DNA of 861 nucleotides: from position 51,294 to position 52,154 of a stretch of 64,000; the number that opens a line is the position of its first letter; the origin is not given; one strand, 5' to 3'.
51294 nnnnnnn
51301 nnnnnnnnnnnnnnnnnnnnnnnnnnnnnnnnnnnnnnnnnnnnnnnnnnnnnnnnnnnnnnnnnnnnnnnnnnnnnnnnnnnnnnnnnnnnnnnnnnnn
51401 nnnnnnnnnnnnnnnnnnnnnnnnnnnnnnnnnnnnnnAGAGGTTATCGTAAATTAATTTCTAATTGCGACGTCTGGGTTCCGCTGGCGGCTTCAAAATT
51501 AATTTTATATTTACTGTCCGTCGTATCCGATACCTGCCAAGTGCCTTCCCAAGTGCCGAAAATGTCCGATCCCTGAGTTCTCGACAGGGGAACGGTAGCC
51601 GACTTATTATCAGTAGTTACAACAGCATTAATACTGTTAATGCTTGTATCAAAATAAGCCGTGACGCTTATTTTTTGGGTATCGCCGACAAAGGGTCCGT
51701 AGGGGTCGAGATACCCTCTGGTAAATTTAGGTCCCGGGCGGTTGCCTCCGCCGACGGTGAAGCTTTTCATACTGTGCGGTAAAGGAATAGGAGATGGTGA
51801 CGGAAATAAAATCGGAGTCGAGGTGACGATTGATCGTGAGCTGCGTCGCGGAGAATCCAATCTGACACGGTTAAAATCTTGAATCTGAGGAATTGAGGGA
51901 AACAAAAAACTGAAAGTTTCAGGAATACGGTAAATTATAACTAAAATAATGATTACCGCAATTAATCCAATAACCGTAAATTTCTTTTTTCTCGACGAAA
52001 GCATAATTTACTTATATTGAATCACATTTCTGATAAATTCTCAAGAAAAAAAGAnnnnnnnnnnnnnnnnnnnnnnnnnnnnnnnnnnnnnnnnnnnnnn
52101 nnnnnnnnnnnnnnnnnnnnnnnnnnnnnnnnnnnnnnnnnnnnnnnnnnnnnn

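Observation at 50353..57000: A roughly 330-aa cysteine-containing module present both free and fused to the FN3 giant protein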

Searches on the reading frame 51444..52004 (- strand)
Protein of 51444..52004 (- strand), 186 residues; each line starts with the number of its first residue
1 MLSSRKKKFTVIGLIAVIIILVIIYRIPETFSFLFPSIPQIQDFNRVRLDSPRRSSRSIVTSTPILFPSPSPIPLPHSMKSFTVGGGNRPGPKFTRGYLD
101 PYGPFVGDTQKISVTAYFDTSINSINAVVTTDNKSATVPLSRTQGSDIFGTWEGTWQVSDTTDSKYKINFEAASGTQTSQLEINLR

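Call 4: search_protein_families(library=pfam, proteins=[window:51444-52004:-], max_evalue=0.1)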
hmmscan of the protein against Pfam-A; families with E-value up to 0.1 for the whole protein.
window:51444-52004:- (186 aa): 0 families

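Call 38: search_protein_families(library=ncbifam, proteins=[window:51444-52004:-], max_evalue=0.1)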
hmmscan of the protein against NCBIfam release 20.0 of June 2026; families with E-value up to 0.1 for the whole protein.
window:51444-52004:- (186 aa): 0 families

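Call 48: find_related_loci(query=A4, collection=genome_contigs, flank=6000)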
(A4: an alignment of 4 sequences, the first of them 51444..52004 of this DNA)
Query A4 (186 aa) in genome_contigs; peptide patterns used: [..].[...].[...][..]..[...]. (x = any residue, [..] = any of these).
35 stretches matched a pattern; 1 encode a relative of the query (tblastn E <= 1e-3); 1 distinct loci.
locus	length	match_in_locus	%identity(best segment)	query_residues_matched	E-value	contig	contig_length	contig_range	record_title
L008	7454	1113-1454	33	68-186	2e-15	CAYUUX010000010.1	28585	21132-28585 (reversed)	MAG TPA_asm: uncultured Gammaproteobacteria bacterium isolate binchicken_co22_244 genome assembly, contig: NODE_1746_len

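Call 49: find_homologous_proteins(query=A4, max_evalue=0.001)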
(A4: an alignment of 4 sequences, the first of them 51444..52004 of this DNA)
Query A4 (4 sequences) (186 aa, profile of the alignment): 40 proteins with E <= 0.001 among 8000 candidates.
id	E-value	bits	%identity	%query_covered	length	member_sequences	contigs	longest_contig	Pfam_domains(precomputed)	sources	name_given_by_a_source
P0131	3.8e-80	286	33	64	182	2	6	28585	-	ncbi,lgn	-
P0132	8.2e-74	265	100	100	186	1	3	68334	-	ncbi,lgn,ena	-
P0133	6.6e-67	243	33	62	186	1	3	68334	-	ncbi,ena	-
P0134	5.9e-46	174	31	57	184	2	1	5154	-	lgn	-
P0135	5.0e-45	171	32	54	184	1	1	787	-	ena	-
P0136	5.3e-45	171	62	100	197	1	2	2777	-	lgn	-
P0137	1.2e-43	167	29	57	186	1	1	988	-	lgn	-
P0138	1.1e-41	160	59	89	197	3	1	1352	-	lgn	-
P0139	1.1e-38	151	59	89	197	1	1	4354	-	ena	-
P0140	1.3e-38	150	56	88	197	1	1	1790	-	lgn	-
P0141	1.5e-37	147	34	60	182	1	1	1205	-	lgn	-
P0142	2.4e-36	143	32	60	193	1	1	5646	-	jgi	-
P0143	8.5e-36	141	29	93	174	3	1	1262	-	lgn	-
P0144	2.2e-35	140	27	59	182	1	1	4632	-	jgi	jgi:hypothetical protein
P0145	3.2e-35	139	39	59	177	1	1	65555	-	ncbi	-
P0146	4.8e-35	139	34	100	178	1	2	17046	-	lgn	-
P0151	2.5e-32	130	35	99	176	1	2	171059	-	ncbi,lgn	-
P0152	1.4e-31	128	34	72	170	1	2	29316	-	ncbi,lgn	-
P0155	4.4e-30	123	29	60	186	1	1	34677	-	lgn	-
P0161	3.8e-28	116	31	58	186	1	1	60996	-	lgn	-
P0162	4.5e-28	116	39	51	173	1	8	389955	-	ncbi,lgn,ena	-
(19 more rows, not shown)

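Call 50: find_encoding_contigs(protein=P0145, flank=5000, max_places=1)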
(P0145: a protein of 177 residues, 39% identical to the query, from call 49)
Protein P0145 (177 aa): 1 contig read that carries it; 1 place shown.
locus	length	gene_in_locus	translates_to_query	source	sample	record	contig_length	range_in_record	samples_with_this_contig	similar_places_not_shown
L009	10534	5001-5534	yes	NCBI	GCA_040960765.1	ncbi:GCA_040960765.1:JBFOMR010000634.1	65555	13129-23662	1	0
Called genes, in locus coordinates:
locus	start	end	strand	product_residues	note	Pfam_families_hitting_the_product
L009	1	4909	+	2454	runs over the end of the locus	-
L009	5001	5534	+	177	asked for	-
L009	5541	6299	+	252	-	-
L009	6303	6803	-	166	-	PF07963:N_methyl (weak)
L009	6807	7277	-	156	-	-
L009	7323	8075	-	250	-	-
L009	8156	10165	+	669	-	PF04932:Wzy_C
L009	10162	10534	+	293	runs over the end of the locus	PF00535:Glycos_transf_2, PF13641:Glyco_tranf_2_3, PF13632:Glyco_trans_2_3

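Call 51: find_encoding_contigs(protein=P0151, flank=5000, max_places=1)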
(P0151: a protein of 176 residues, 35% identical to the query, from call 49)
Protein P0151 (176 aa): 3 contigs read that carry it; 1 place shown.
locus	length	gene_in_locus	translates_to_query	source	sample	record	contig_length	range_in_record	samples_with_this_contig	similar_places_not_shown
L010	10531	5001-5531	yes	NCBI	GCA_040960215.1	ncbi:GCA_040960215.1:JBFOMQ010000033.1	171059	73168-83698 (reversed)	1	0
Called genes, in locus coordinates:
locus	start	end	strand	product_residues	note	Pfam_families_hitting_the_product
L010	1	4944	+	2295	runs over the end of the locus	PF13385:Laminin_G_3, PF02210:Laminin_G_2 (faint), PF13385:Laminin_G_3, PF25788:Ig_Rha78A_N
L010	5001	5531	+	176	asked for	-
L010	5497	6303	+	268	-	-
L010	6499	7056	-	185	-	PF07963:N_methyl (weak)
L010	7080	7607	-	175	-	PF07963:N_methyl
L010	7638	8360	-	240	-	PF07963:N_methyl (weak)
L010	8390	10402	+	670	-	PF04932:Wzy_C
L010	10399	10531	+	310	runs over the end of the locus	PF00535:Glycos_transf_2, PF10111:Glyco_tranf_2_2 (weak), PF13641:Glyco_tranf_2_3, PF13632:Glyco_trans_2_3 (weak)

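Call 52: find_encoding_contigs(protein=P0162, flank=5000, max_places=1)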
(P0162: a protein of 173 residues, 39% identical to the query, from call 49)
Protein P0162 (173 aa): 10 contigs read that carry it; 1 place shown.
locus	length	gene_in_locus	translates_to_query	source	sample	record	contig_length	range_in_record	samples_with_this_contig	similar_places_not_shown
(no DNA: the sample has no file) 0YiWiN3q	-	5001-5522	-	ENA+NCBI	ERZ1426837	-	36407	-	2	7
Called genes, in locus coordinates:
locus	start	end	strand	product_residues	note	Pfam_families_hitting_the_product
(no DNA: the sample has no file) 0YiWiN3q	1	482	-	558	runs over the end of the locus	-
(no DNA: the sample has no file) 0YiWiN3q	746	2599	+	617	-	PF09594:GT87 (weak), PF08305:NPCBM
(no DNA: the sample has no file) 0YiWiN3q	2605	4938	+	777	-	-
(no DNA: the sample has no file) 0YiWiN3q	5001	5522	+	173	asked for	-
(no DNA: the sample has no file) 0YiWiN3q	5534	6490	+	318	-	-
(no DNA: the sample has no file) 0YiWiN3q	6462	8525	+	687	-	PF04932:Wzy_C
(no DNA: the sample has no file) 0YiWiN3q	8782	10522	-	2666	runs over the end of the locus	?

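Call 53: find_encoding_contigs(protein=P0161, flank=5000, max_places=1)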
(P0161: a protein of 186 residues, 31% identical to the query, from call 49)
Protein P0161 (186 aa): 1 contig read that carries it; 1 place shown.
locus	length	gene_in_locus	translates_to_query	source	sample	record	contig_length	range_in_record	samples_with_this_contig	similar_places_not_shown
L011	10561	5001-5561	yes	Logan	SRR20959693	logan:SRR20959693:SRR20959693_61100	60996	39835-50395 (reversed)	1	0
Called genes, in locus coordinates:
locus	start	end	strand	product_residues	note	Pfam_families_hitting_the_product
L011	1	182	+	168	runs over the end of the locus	PF22544:HYDIN_VesB_CFA65-like_Ig, PF07610:DUF1573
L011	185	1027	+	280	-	-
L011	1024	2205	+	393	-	PF00581:Rhodanese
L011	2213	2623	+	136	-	-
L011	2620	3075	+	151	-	-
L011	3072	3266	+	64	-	-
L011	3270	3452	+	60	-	-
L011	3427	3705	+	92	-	PF18926:DUF5676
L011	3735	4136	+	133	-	PF03713:DUF305, PF13628:DUF4142 (weak)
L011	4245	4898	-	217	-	PF00027:cNMP_binding, PF13545:HTH_Crp_2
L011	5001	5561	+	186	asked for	-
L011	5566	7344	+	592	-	PF10102:DUF2341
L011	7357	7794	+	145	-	PF07884:VKOR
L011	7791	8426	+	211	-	PF13462:Thioredoxin_4, PF01323:DSBA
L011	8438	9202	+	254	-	PF00106:adh_short, PF08659:KR, PF13561:adh_short_C2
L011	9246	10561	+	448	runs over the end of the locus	PF19315:MC_hydratase (weak), PF01575:MaoC_dehydratas, PF03328:HpcH_HpaI, PF15617:C-C_Bond_Lyase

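Call 58: find_encoding_contigs(protein=P0152, flank=5000, max_places=1)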
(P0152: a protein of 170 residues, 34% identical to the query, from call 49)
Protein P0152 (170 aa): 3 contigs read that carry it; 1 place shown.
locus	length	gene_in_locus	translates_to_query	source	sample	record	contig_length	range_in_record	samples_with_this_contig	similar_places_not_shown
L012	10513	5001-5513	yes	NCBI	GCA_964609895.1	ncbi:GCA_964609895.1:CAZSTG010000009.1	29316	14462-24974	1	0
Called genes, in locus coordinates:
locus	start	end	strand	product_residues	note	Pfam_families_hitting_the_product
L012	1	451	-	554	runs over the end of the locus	-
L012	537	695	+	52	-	-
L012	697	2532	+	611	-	PF08305:NPCBM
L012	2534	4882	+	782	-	-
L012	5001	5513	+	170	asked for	-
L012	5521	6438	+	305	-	-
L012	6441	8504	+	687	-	PF04932:Wzy_C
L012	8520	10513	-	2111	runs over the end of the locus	?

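Call 59: find_encoding_contigs(protein=P0155, flank=5000, max_places=1)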
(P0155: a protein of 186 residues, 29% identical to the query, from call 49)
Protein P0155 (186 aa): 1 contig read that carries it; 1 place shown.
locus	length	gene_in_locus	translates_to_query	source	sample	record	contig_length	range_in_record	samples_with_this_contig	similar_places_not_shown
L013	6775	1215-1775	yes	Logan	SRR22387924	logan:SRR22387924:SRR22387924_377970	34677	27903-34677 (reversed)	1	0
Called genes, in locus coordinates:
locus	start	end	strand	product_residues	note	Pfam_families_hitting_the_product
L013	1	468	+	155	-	?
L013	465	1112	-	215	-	PF00027:cNMP_binding, PF13545:HTH_Crp_2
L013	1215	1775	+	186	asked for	-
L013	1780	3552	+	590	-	PF10102:DUF2341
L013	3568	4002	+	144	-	PF07884:VKOR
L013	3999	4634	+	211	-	PF13462:Thioredoxin_4, PF01323:DSBA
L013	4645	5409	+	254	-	PF00106:adh_short, PF08659:KR, PF13561:adh_short_C2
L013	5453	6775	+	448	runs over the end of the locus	PF19315:MC_hydratase (weak), PF01575:MaoC_dehydratas, PF03328:HpcH_HpaI, PF15617:C-C_Bond_Lyase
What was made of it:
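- In L011 and L013 the cassette sits next to VKOR and DsbA genes, so help with folding disulfide-rich cargo is plausible (calls 53, 59).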

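Call 60: find_encoding_contigs(protein=P0146, flank=5000, max_places=1)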
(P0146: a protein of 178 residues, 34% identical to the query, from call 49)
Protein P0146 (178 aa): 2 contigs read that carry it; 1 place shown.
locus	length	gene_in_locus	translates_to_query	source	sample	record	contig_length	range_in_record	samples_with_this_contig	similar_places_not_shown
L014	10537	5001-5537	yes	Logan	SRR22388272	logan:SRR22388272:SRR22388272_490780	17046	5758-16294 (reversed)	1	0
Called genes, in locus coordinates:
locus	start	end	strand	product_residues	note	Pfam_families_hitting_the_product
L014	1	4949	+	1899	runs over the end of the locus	?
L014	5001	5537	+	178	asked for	-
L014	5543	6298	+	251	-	-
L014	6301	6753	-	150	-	-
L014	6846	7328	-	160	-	-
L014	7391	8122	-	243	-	PF07963:N_methyl (weak)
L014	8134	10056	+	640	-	PF04932:Wzy_C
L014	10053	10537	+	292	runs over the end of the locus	PF00535:Glycos_transf_2, PF13641:Glyco_tranf_2_3, PF10111:Glyco_tranf_2_2 (faint), PF13632:Glyco_trans_2_3 (weak)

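Call 70: predict_structure(alignment_id=A7)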
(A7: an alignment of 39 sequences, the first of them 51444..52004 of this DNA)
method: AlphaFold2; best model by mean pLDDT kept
length: 186 residues; sequences in the alignment: 39
mean_pLDDT: 86.8   pTM: 0.62
mean pLDDT of the five models: 86.8, 86.4, 85.9, 85.7, 84.8
residues with pLDDT >= 90: 121; 70-90: 25; 50-70: 37; < 50: 3
segments of 3 or more residues with pLDDT < 50: none
pLDDT, mean of each block of 10 residues (from residue 1): 71 94 75 57 60 60 78 94 89 98 98 98 98 98 98 98 96 97 96
secondary structure, 60 per line:
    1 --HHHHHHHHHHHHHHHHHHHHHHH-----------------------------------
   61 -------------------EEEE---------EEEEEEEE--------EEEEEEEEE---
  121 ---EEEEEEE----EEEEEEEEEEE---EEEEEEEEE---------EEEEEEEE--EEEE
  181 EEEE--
elements in order: H3-25 E80-83 E93-100 E109-117 E124-130 E135-145 E149-157 E167-174 E177-184
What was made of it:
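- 51444..52004 (-): Partner-a: a 186-aa protein whose stop lies 5 nt before A's start. It has a TM helix, a Pro-rich linker and an Ig-like beta-sandwich ending in ...NLR. AlphaFold2 pLDDT 86.8: helix 3-25, low-confidence linker, sandwich 80-186 (call 70).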

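Call 72: fold_search(model_id=the predicted structure, library=pdb)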
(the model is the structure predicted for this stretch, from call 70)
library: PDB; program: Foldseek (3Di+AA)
matches with E <= 10: 1499; with E <= 0.001: 0
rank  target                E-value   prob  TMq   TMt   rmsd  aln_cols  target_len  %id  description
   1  9vdw_D                1.2e-03  1.00  0.34  0.15   7.2       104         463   10  Structure of truncated loopA and loopB mutants from the human gut flora K. grimontii Apg (released 2025-09-03)
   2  9vdw_B                1.3e-03  1.00  0.34  0.15   7.2       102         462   10  Structure of truncated loopA and loopB mutants from the human gut flora K. grimontii Apg (released 2025-09-03)
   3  9ize_A                2.0e-03  1.00  0.34  0.12   7.2       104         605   10  Acarbose hydrolase from human gut microbiota K. grimontii TD1, Apg mutant enzyme D336A, complexed with acarviosine-glu (released 2025-08-06)
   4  9v0i                  2.1e-03  1.00  0.34  0.12   6.6       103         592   10  Apg mutant enzyme D448N of the human gut flora K. grimontii TD1 acarbose hydrolase (released 2025-09-03)
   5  9vd8                  2.5e-03  1.00  0.33  0.12   6.7       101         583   10  Structure of a truncated loopA mutant from the human gut flora K. grimontii Apg in complex with glucose (released 2025-09-03)
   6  9vdw_C                3.1e-03  1.00  0.34  0.15   6.7       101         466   10  Structure of truncated loopA and loopB mutants from the human gut flora K. grimontii Apg (released 2025-09-03)
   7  9ivz_A                3.3e-03  1.00  0.34  0.12   6.6       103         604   10  Apg mutant enzyme D448A of acarbose hydrolase from human gut flora K. grimontii TD1, complex with acarbose (released 2025-07-30)
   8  7xy8_B                3.7e-03  1.00  0.31  0.51   4.3        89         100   12  Crystal structure of antibody Fab fragment in complex with CD147(EMMPIRIN) (released 2022-11-23)
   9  9izo                  4.8e-03  1.00  0.34  0.12   4.2        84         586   12  Apg mutant enzyme D336A of acarbose hydrolase from human gut flora K. grimontii TD1, complex with acarviosine (released 2025-08-06)
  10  9uns_A                4.8e-03  1.00  0.34  0.12   6.6       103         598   10  Apg mutant enzyme D448N of acarbose hydrolase from human gut flora K. grimontii TD1,complex with acarbose (released 2025-09-03)
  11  9vdg_C                5.1e-03  1.00  0.34  0.15   7.1       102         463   10  Structure of a truncated loopB mutant from the human gut flora K. grimontii Apg (released 2025-09-03)
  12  9ixh                  5.6e-03  1.00  0.33  0.12   4.3        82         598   12  Apg mutant enzyme D448A of the human gut flora K. grimontii TD1 acarbose hydrolase (released 2025-07-30)
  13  7qfa_C                6.3e-03  1.00  0.34  0.49   4.1        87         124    9  Monoclinic crystal structure of PTG CBM21 in complex with beta-cyclodextrin (released 2022-11-02)
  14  9vdw_A                6.3e-03  1.00  0.34  0.15   7.2       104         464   10  Structure of truncated loopA and loopB mutants from the human gut flora K. grimontii Apg (released 2025-09-03)
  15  4dhl_A                6.3e-03  0.98  0.27  0.14  13.4       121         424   12  Crystal structure of red kidney bean purple acid phosphatase in complex with Maybridge fragment MO07123 (released 2012-12-12)
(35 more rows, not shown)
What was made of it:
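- Partner model: TM helix, linker and Ig-like sandwich (calls 70, 72).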

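Call 81: find_related_loci(query=A4, collection=metagenome_contigs, flank=5000)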
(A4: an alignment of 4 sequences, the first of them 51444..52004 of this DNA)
Query A4 (186 aa) in metagenome_contigs; peptide patterns used: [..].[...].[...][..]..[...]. (x = any residue, [..] = any of these).
40 stretches matched a pattern; 4 encode a relative of the query (tblastn E <= 1e-3); 4 distinct loci.
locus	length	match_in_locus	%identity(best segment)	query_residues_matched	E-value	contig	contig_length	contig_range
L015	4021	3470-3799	40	77-186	4e-21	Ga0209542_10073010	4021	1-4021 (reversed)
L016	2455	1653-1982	40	77-186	4e-21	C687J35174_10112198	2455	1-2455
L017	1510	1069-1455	28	24-166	3e-8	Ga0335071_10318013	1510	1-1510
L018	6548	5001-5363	30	70-185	5e-7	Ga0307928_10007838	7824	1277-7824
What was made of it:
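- Tried and rejected: find_related_loci with the partner alignment was nearly empty, because only one degenerate peptide pattern could be derived: 1 genome locus and 4 metagenome loci (calls 48, 81).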
